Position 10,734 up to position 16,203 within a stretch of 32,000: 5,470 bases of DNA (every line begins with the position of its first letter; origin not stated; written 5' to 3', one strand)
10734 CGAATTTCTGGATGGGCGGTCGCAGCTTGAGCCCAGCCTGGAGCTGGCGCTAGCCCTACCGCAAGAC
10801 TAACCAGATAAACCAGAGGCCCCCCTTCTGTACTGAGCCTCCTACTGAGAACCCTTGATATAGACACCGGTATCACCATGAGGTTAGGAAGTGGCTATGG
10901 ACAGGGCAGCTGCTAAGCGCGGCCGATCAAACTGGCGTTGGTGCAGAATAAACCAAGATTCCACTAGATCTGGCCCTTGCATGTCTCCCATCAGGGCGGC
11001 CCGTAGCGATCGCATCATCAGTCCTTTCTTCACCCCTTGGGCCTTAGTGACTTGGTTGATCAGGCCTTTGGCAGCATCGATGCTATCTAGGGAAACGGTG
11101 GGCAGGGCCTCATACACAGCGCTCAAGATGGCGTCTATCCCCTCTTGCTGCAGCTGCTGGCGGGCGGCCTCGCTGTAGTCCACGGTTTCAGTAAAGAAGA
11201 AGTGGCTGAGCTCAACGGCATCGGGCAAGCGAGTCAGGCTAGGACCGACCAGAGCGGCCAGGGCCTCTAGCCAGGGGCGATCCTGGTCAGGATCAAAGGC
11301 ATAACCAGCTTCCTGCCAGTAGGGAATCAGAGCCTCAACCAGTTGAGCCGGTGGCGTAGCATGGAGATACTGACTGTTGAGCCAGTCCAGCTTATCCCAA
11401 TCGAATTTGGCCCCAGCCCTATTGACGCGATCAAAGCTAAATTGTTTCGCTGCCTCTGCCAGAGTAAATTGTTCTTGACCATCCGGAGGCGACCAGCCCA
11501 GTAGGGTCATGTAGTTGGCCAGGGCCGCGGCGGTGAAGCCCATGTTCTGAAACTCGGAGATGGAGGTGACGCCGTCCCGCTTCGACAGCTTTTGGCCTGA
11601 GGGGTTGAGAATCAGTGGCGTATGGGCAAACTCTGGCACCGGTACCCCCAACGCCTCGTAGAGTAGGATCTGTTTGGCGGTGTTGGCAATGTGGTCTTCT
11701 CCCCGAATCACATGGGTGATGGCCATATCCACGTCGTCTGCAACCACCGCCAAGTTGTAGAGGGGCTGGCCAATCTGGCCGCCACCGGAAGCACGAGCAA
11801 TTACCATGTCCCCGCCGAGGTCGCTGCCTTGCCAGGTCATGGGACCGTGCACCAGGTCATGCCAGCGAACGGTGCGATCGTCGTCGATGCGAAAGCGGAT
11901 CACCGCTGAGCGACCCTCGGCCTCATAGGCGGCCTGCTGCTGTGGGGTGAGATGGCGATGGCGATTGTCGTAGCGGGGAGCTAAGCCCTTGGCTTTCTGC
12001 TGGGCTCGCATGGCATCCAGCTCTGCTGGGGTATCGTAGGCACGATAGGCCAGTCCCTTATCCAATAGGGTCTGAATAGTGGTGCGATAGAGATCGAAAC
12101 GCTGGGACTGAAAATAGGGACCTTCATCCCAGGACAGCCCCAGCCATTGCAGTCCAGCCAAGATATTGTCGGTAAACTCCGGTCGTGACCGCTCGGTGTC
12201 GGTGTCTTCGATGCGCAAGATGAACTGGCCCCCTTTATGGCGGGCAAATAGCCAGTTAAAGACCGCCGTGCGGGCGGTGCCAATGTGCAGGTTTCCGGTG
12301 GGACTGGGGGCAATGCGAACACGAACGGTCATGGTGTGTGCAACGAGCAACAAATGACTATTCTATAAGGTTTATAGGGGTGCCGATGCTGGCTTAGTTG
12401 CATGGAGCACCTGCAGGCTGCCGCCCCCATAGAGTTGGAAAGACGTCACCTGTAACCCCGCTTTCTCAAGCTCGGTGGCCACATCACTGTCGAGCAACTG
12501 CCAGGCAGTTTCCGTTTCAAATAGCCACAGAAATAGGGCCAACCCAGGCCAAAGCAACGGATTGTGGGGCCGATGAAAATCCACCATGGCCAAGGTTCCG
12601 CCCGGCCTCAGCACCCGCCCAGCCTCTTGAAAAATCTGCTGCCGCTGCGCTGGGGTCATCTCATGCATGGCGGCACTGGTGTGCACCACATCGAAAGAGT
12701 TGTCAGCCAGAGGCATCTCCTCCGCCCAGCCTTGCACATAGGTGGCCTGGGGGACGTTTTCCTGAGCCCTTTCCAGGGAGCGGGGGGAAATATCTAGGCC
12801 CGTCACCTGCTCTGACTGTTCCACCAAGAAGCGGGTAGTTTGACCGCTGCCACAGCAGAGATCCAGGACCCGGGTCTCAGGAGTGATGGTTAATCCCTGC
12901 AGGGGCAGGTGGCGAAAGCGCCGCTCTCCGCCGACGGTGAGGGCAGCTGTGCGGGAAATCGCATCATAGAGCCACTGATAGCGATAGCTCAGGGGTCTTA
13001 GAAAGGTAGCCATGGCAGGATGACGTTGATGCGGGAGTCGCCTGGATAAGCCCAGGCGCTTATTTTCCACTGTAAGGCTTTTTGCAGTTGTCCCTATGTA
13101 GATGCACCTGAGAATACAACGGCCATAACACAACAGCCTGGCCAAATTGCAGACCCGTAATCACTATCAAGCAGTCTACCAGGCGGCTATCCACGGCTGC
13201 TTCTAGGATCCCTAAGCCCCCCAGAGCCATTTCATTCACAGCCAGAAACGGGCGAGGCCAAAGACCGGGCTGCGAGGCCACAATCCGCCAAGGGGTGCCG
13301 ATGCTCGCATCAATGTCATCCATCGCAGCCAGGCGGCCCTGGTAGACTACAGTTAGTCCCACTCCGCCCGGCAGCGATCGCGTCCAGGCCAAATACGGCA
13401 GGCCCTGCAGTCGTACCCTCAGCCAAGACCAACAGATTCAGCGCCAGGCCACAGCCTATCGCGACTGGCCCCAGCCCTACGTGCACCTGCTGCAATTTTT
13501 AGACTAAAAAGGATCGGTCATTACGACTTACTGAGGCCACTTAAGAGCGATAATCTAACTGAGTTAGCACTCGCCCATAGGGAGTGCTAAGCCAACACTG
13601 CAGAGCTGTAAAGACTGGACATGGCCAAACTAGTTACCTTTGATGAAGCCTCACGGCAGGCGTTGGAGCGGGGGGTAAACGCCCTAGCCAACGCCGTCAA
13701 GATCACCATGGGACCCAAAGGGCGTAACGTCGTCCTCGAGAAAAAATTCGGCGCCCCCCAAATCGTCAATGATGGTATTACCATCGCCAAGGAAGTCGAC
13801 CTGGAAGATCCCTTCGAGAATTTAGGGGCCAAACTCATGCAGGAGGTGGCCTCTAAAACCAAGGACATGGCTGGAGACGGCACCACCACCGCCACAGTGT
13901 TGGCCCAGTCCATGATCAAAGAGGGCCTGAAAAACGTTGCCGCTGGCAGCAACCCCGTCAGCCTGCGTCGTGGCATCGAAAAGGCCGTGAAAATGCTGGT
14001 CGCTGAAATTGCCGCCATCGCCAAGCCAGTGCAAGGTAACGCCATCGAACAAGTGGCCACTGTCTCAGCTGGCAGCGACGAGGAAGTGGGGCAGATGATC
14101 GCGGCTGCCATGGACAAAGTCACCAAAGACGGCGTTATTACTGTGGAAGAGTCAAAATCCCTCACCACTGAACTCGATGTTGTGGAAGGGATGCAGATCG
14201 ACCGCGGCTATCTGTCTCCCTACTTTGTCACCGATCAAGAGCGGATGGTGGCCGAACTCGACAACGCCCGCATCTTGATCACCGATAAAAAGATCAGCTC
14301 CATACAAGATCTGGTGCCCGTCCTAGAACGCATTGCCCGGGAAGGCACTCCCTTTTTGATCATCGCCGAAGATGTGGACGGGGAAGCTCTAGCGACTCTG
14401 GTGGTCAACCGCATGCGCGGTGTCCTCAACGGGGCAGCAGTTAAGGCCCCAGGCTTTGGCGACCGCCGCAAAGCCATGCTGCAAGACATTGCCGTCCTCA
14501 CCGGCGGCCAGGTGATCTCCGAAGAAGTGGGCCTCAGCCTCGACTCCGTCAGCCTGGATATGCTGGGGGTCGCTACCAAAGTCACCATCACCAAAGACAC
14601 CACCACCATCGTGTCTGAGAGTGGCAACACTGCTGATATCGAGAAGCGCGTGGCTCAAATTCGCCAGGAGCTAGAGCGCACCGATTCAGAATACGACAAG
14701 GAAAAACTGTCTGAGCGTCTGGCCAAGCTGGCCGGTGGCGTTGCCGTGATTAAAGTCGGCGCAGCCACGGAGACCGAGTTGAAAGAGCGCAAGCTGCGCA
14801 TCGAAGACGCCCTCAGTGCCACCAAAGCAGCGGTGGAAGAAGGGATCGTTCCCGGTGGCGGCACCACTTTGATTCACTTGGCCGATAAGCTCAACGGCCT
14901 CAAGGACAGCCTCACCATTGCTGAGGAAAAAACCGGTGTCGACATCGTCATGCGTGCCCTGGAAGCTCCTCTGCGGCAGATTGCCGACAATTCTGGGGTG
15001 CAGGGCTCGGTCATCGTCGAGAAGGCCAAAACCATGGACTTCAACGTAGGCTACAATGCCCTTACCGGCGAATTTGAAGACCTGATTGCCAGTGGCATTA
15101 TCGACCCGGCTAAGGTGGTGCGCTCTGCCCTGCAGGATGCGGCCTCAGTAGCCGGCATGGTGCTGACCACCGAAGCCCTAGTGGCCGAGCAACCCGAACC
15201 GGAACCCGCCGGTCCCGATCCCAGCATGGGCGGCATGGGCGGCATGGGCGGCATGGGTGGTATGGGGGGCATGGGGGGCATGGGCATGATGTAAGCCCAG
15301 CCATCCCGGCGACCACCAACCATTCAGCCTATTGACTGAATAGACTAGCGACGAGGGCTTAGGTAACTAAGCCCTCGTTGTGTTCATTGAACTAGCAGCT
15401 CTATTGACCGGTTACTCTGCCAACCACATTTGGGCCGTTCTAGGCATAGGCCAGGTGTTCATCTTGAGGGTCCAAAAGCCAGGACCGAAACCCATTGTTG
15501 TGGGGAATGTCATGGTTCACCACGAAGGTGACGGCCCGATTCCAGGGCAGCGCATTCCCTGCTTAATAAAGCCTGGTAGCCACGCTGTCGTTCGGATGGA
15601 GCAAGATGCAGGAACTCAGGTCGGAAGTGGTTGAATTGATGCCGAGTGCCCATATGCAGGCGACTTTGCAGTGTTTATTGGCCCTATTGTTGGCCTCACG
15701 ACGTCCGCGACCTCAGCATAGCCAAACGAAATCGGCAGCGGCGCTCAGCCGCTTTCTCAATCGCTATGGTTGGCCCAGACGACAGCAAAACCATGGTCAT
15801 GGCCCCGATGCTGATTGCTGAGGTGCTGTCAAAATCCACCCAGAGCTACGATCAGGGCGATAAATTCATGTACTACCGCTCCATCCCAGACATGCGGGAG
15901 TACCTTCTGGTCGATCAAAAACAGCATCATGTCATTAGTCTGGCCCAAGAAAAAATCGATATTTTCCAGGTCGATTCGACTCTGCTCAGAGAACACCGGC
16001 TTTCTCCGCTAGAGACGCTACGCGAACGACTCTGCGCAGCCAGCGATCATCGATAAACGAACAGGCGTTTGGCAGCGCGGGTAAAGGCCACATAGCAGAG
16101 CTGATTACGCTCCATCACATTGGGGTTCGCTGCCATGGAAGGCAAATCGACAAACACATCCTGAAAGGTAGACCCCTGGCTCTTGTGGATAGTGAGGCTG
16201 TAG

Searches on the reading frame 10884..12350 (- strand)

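Call 69: search_protein_families(library=pfam, proteins=[window:10884-12350:-], max_evalue=0.0001)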
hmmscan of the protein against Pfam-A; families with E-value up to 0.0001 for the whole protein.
window:10884-12350:- (488 aa): 2 families
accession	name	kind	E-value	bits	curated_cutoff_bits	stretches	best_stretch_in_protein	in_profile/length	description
PF00749.27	tRNA-synt_1c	-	2.3e-97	326.1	23.4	1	9-323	2-314/314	tRNA synthetases class I (E and Q), catalytic domain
PF19269.4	Anticodon_2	-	2.9e-21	76.8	23.6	1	336-472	1-131/141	Anticodon binding domain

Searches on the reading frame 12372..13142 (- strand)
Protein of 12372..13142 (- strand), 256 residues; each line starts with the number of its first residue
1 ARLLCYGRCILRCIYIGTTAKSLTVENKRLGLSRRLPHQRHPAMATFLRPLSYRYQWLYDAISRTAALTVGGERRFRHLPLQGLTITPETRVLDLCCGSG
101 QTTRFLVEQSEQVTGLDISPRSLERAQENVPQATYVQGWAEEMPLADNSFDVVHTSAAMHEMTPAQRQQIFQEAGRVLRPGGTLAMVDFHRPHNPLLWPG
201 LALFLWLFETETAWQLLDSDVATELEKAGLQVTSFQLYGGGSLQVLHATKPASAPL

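Call 69: search_protein_families(library=pfam, proteins=[window:12372-13142:-], max_evalue=0.0001)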
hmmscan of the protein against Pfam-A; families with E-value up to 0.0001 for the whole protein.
window:12372-13142:- (256 aa): 9 families
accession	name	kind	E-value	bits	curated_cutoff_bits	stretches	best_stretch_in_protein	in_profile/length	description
PF13649.12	Methyltransf_25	-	6.1e-25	88.2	27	1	92-182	1-97/97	Methyltransferase domain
PF08241.18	Methyltransf_11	-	1e-23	84.2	21.2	1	93-185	1-94/95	Methyltransferase domain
PF13847.12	Methyltransf_31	-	1.3e-18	67.6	27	1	87-190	2-113/145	Methyltransferase domain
PF01209.24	Ubie_methyltran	-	1.1e-15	58.1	20.1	1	87-198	46-163/233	ubiE/COQ5 methyltransferase family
PF08242.18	Methyltransf_12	-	5.9e-15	56.2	30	1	93-184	1-98/98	Methyltransferase domain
PF13489.12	Methyltransf_23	-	3.5e-11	43.5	27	1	86-234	20-163/164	Methyltransferase domain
PF05175.20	MTS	-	5.7e-08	33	23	1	84-188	27-140/170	Methyltransferase small domain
PF05724.17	TPMT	-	1.2e-05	25.5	26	1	84-184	33-151/218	Thiopurine S-methyltransferase (TPMT)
PF02353.26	CMAS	-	5.5e-05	23.1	27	1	79-187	53-165/273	Mycolic acid cyclopropane synthetase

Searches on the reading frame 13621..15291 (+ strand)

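Call 69: search_protein_families(library=pfam, proteins=[window:13621-15291:+], max_evalue=0.0001)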
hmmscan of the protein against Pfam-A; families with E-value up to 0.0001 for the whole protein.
window:13621-15291:+ (557 aa): 1 family
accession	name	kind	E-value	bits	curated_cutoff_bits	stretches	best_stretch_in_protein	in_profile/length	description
PF00118.29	Cpn60_TCP1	-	3.2e-77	260.7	34.3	1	22-524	1-489/490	TCP-1/cpn60 chaperonin family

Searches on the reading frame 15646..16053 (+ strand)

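Call 70: search_protein_families(library=pfam, proteins=[window:15646-16053:+], max_evalue=0.0001)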
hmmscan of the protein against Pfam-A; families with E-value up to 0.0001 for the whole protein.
window:15646-16053:+ (136 aa): 1 family
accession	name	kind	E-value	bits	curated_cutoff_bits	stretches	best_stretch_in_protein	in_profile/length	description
PF05685.18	Uma2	-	1.7e-10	41.1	27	1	49-126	91-165/172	Putative restriction endonuclease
